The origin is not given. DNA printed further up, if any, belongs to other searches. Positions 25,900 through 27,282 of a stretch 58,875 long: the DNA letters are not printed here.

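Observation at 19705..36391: Fourteen-gene, about 16.7 kb co-directional operon joining isoprenoid-lipid synthesis, glycosylation, a radical SAM/SPASM enzyme and a PEP-dikinase-like enzyme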

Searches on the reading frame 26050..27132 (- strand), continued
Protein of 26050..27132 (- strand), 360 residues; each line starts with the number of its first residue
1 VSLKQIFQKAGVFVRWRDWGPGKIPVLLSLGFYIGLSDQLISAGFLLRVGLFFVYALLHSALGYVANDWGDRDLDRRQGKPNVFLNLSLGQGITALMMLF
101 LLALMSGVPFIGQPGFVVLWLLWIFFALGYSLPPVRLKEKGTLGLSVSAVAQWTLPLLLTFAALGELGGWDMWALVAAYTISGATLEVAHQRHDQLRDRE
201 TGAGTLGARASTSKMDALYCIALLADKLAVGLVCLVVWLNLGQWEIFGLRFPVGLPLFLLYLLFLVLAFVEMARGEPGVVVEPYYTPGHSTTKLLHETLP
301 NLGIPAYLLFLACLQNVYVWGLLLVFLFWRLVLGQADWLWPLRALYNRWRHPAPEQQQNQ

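Call 37: find_encoding_contigs(protein=P0079, flank=10000, max_places=1)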
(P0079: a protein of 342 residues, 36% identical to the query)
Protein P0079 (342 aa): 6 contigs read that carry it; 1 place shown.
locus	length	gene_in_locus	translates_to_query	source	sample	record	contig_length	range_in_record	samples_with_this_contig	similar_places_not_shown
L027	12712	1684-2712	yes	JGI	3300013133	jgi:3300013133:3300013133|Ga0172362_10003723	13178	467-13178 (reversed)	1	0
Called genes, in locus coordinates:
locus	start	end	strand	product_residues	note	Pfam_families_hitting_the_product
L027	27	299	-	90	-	-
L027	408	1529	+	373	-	PF04230:PS_pyruv_trans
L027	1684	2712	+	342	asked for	PF01040:UbiA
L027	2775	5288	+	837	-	PF01326:PPDK_N, PF27448:Rph_4th, PF00391:PEP-utilizers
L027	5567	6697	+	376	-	-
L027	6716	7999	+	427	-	PF00201:UDPGT, PF04101:Glyco_tran_28_C, PF06722:EryCIII-like_C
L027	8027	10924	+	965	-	-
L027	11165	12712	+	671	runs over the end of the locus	?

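Call 57: find_encoding_contigs(protein=P0024, flank=10000, max_places=1)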
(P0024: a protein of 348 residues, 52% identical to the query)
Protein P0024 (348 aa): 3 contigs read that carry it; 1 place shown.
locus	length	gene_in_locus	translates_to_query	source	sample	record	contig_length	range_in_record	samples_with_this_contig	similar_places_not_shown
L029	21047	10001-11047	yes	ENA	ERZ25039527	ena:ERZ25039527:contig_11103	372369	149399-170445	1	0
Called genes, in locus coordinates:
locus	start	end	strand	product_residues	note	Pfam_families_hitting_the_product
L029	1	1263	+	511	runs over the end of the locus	PF11028:TMEM260_N (weak), PF13231:PMT_2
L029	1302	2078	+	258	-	PF00535:Glycos_transf_2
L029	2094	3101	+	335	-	PF01073:3Beta_HSD, PF01370:Epimerase, PF02719:Polysacc_synt_2, PF04321:RmlD_sub_bind, PF05368:NmrA, PF16363:GDP_Man_Dehyd, PF13460:NAD_binding_10, PF07993:NAD_binding_4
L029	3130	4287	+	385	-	-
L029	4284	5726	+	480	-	PF01139:RtcB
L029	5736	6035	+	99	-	PF01943:Polysacc_synt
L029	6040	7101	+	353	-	PF01943:Polysacc_synt, PF03023:MurJ, PF13440:Polysacc_synt_3 (weak)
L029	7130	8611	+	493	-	PF13231:PMT_2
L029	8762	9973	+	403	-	PF00890:FAD_binding_2 (weak), PF01134:GIDA (weak), PF01266:DAO, PF01494:FAD_binding_3, PF01946:Thi4, PF07992:Pyr_redox_2, PF12831:FAD_oxidored, PF22578:GGR_cat, +4 more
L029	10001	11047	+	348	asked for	PF01040:UbiA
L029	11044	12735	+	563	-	PF13231:PMT_2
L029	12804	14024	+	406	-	PF01266:DAO (faint), PF04820:Trp_halogenase (faint), PF05834:Lycopene_cycl (weak)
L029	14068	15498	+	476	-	-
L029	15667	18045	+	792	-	PF01326:PPDK_N, PF27448:Rph_4th, PF00391:PEP-utilizers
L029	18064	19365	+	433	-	PF04101:Glyco_tran_28_C (weak), PF00201:UDPGT (weak), PF06722:EryCIII-like_C (weak)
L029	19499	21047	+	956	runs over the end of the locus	PF01839:FG-GAP, PF13517:FG-GAP_3 (weak), PF01839:FG-GAP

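Call 58: find_encoding_contigs(protein=P0054, flank=10000, max_places=1)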
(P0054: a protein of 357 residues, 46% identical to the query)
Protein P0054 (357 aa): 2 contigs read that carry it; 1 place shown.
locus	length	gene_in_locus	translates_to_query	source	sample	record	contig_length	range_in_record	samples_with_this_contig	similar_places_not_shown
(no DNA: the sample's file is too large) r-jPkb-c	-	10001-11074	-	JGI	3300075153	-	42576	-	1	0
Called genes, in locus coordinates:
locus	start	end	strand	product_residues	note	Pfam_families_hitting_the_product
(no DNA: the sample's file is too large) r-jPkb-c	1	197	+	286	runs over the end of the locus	PF00149:Metallophos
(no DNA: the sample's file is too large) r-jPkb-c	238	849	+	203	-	-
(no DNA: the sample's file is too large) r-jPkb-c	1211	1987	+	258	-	PF00535:Glycos_transf_2, PF13641:Glyco_tranf_2_3 (weak)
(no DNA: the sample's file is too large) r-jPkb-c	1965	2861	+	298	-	PF00535:Glycos_transf_2, PF13641:Glyco_tranf_2_3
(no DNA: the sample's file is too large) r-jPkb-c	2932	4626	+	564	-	-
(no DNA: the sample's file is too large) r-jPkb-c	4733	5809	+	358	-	PF04055:Radical_SAM, PF13186:SPASM (weak)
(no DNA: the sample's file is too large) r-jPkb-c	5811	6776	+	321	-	PF01073:3Beta_HSD, PF01370:Epimerase, PF02719:Polysacc_synt_2, PF04321:RmlD_sub_bind, PF05368:NmrA, PF13460:NAD_binding_10, PF16363:GDP_Man_Dehyd, PF07993:NAD_binding_4 (weak)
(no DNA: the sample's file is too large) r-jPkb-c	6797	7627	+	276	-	PF08241:Methyltransf_11 (weak)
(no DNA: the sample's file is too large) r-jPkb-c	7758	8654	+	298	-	PF00535:Glycos_transf_2, PF10111:Glyco_tranf_2_2, PF13641:Glyco_tranf_2_3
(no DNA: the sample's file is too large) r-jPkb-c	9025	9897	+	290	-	PF00348:polyprenyl_synt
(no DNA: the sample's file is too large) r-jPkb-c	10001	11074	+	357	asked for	PF01040:UbiA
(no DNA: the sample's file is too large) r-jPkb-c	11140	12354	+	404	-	PF01266:DAO (faint), PF05834:Lycopene_cycl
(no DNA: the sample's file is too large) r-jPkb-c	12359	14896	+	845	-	PF01326:PPDK_N, PF27448:Rph_4th, PF00391:PEP-utilizers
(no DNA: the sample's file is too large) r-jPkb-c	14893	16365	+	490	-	PF02310:B12-binding, PF04055:Radical_SAM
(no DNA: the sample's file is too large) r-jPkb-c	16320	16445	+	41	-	-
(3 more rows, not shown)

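Call 59: find_encoding_contigs(protein=P0082, flank=10000, max_places=1)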
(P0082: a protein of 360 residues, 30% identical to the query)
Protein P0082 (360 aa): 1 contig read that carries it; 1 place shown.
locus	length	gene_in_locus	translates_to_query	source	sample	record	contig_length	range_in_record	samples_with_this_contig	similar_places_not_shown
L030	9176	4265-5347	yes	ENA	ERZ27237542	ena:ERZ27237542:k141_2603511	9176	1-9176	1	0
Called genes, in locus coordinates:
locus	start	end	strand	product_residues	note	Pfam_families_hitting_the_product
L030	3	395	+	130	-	?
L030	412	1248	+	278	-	PF08241:Methyltransf_11, PF13649:Methyltransf_25 (weak)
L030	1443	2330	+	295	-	PF00535:Glycos_transf_2, PF10111:Glyco_tranf_2_2, PF13641:Glyco_tranf_2_3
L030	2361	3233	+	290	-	PF00348:polyprenyl_synt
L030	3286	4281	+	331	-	-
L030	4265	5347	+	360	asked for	PF01040:UbiA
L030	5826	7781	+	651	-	PF16177:ACAS_N, PF00501:AMP-binding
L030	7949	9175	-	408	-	?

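Call 63: search_protein_families(library=pfam, proteins=[L024:7423-8706:+, L024:8708-9820:+, L024:9821-10843:+, L024:10840-11955:+, L024:11982-12953:+, L024:12957-13994:+, L024:14032-15141:+, L017:8546-9688:-, L017:9827-10879:+, L017:11182-12207:+], max_evalue=0.001)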
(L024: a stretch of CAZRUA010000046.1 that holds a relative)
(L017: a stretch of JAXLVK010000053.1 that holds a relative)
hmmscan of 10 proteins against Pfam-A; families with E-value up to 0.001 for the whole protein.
L024:7423-8706:+ (427 aa): 2 families
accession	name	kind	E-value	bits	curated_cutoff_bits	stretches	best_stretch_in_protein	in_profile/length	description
PF13186.11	SPASM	-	1.1e-13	51.6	21.5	1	28-93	1-66/67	Iron-sulfur cluster-binding domain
PF04055.27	Radical_SAM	-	2.1e-08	34.9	29.5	1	139-301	2-144/166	Radical SAM superfamily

L024:8708-9820:+ (370 aa): 2 families
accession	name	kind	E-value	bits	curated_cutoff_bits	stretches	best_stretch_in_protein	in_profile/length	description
PF14606.12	Lipase_GDSL_3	-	7.1e-07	30.1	27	1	105-154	3-52/178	GDSL-like Lipase/Acylhydrolase family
PF13472.12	Lipase_GDSL_2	-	1.6e-05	25.9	32.9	1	108-182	1-80/178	GDSL-like Lipase/Acylhydrolase family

L024:9821-10843:+ (340 aa): 1 family
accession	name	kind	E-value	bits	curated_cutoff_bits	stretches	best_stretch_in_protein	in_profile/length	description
PF01040.23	UbiA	-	7.6e-14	52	34.2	1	37-273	3-230/250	UbiA prenyltransferase family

L024:10840-11955:+ (371 aa): 3 families
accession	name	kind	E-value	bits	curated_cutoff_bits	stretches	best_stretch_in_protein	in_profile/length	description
PF00534.26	Glycos_transf_1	-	2.6e-38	131.7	26.4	1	175-346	4-170/172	Glycosyl transferases group 1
PF13692.12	Glyco_trans_1_4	-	4.6e-28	98.7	27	1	189-334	4-142/142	Glycosyl transferases group 1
PF13439.12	Glyco_transf_4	-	6.9e-09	36.4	28.5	1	75-175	61-169/170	Glycosyltransferase Family 4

L024:11982-12953:+ (323 aa): 5 families
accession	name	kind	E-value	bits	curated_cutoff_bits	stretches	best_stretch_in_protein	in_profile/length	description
PF01370.27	Epimerase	-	4.1e-43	148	20.9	1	3-246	1-240/240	NAD dependent epimerase/dehydratase family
PF16363.11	GDP_Man_Dehyd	-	3.1e-24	86.5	27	1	4-305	1-329/332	GDP-mannose 4,6 dehydratase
PF01073.25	3Beta_HSD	-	1.7e-09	37.6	22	1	4-225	1-219/280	3-beta hydroxysteroid dehydrogenase/isomerase family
PF04321.23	RmlD_sub_bind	-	0.00011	21.8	27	1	1-267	1-234/287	RmlD substrate binding domain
PF07993.18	NAD_binding_4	-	0.0003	20.5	20.1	0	99-180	118-209/258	Male sterility protein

L024:12957-13994:+ (345 aa): 0 families

L024:14032-15141:+ (369 aa): 4 families
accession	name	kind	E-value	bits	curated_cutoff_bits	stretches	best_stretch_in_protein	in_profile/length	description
PF03721.20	UDPG_MGDP_dh_N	-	3.4e-32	112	27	1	3-179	2-186/187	UDP-glucose/GDP-mannose dehydrogenase family, NAD binding domain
PF00984.24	UDPG_MGDP_dh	-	8e-28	96.8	25.4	1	198-289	2-93/94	UDP-glucose/GDP-mannose dehydrogenase family, central domain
PF02558.23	ApbA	-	4e-06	27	22.2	1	4-83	1-74/150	Ketopantoate reductase PanE/ApbA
PF03446.21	NAD_binding_2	-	1.7e-05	25.3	21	1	3-61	1-58/161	NAD binding domain of 6-phosphogluconate dehydrogenase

L017:8546-9688:- (380 aa): 1 family
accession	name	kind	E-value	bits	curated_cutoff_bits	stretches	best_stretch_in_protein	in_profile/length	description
PF05721.19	PhyH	-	3e-19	70.6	22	1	59-237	8-211/213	Phytanoyl-CoA dioxygenase (PhyH)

L017:9827-10879:+ (350 aa): 1 family
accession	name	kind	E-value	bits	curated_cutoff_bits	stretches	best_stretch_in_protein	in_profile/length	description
PF01040.23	UbiA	-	1.9e-15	57.3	34.2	1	45-270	19-226/250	UbiA prenyltransferase family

L017:11182-12207:+ (341 aa): 6 families
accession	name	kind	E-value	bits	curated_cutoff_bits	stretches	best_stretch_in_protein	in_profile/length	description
PF00534.26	Glycos_transf_1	-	5.5e-27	94.8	26.4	1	178-306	4-127/172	Glycosyl transferases group 1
PF13692.12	Glyco_trans_1_4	-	7.8e-23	81.7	27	1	191-306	3-111/142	Glycosyl transferases group 1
PF13579.12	Glyco_trans_4_4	-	5.5e-14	53.2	29.7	1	49-170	36-154/158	Glycosyl transferase 4-like domain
PF13439.12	Glyco_transf_4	-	7.6e-14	52.5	28.5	1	63-175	46-166/170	Glycosyltransferase Family 4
PF20706.3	GT4-conflict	-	7.7e-09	35.4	26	1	163-302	169-312/385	Family 4 Glycosyltransferase in conflict systems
PF13524.12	Glyco_trans_1_2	-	2.1e-05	24.9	25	1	210-305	8-84/144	Glycosyl transferase-like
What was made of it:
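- Tried and rejected: Their neighbours are SPASM-rSAM, GDSL, GT4, epimerase and UDP-glucose dehydrogenase genes, not ebo genes (call 63).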

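Call 64: search_protein_families(library=ncbifam, alignment_id=A1, max_evalue=1)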
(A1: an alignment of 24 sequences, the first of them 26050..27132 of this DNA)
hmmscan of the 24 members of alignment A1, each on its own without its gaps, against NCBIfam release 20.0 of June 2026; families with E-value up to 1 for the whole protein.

A. member 1, window:26050-27132:- (360 aa): 6 families
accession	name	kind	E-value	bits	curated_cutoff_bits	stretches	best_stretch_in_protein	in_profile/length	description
NF009516.0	PRK12875.1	equivalog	7.5e-09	35.1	205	1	47-223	53-227/292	prenyltransferase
NF005742.0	PRK07566.1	equivalog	1.5e-08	34.1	313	1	59-222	78-242/315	chlorophyll synthase ChlG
TIGR01476.1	chlor_syn_BchG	subfamily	3.9e-08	33.1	212.3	1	58-209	49-200/283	(bacterio)chlorophyll synthase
TIGR02056.1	ChlG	equivalog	9.1e-06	25.4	436.45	1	65-211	72-224/306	chlorophyll synthase ChlG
NF009608.0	PRK13105.1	equivalog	0.00023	20.4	217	1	110-223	109-225/291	prenyltransferase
NF006088.0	PRK08238.1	equivalog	0.0061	15.2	351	1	43-139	223-318/482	UbiA family prenyltransferase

B. families by the number of members that match (of 24 scanned): 30 families (the first 25 are shown)
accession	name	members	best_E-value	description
NF005742.0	PRK07566.1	24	3.7e-12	chlorophyll synthase ChlG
NF009516.0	PRK12875.1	23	3.7e-14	prenyltransferase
TIGR01476.1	chlor_syn_BchG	23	3.5e-10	(bacterio)chlorophyll synthase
TIGR02056.1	ChlG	10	1.2e-06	chlorophyll synthase ChlG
NF008977.0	PRK12324.1-2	7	5.4e-05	decaprenyl-phosphate phosphoribosyltransferase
NF006088.0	PRK08238.1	6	0.00015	UbiA family prenyltransferase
NF009525.0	PRK12887.1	4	1.7e-08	homogentisate phytyltransferase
NF004751.0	PRK06080.1-3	4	2.9e-06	1,4-dihydroxy-2-naphthoate polyprenyltransferase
TIGR00751.1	menA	4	6.3e-06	1,4-dihydroxy-2-naphthoate octaprenyltransferase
NF009523.0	PRK12884.1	4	1.4e-05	prenyltransferase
NF009608.0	PRK13105.1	4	0.00023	prenyltransferase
NF004749.0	PRK06080.1-1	3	4.2e-05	1,4-dihydroxy-2-naphthoate polyprenyltransferase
TIGR01474.1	ubiA_proteo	3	0.0025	4-hydroxybenzoate octaprenyltransferase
NF008978.0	PRK12324.1-4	3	0.038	decaprenyl-phosphate phosphoribosyltransferase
NF010119.0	PRK13595.1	2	3.6e-10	prenyltransferase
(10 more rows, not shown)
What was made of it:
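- Seven of 24 family members weakly hit the DPPR-synthase model (call 64).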

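Call 81: search_solved_structures(query=A1, max_evalue=10, show_alignments=5)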
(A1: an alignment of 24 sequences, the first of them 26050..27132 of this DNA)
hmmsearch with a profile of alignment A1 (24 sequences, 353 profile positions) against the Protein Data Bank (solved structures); distinct sequences matched with E-value up to 10: 2.
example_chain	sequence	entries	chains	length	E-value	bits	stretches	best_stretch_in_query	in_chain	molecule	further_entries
9sau_C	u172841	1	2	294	6.9e-09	38.4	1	41-242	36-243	Chlorophyll a synthase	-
9sas_C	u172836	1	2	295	6.9e-09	38.4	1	41-242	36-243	Chlorophyll a synthase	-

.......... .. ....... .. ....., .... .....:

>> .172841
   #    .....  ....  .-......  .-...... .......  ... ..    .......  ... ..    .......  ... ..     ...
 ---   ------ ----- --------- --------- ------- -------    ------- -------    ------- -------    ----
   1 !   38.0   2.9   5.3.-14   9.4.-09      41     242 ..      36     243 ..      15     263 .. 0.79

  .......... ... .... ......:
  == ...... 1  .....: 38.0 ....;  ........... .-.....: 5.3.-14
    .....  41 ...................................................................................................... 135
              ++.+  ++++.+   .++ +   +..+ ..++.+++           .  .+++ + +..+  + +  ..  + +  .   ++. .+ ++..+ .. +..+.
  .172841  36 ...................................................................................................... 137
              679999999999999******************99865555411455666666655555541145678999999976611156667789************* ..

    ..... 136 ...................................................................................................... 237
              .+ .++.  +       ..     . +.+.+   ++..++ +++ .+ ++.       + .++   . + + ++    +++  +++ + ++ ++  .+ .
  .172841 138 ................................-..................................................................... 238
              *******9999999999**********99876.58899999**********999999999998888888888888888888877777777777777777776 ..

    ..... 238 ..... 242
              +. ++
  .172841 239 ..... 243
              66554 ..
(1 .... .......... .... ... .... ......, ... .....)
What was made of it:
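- Tried and rejected: Rejected at the level of orthology (calls 64, 81).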
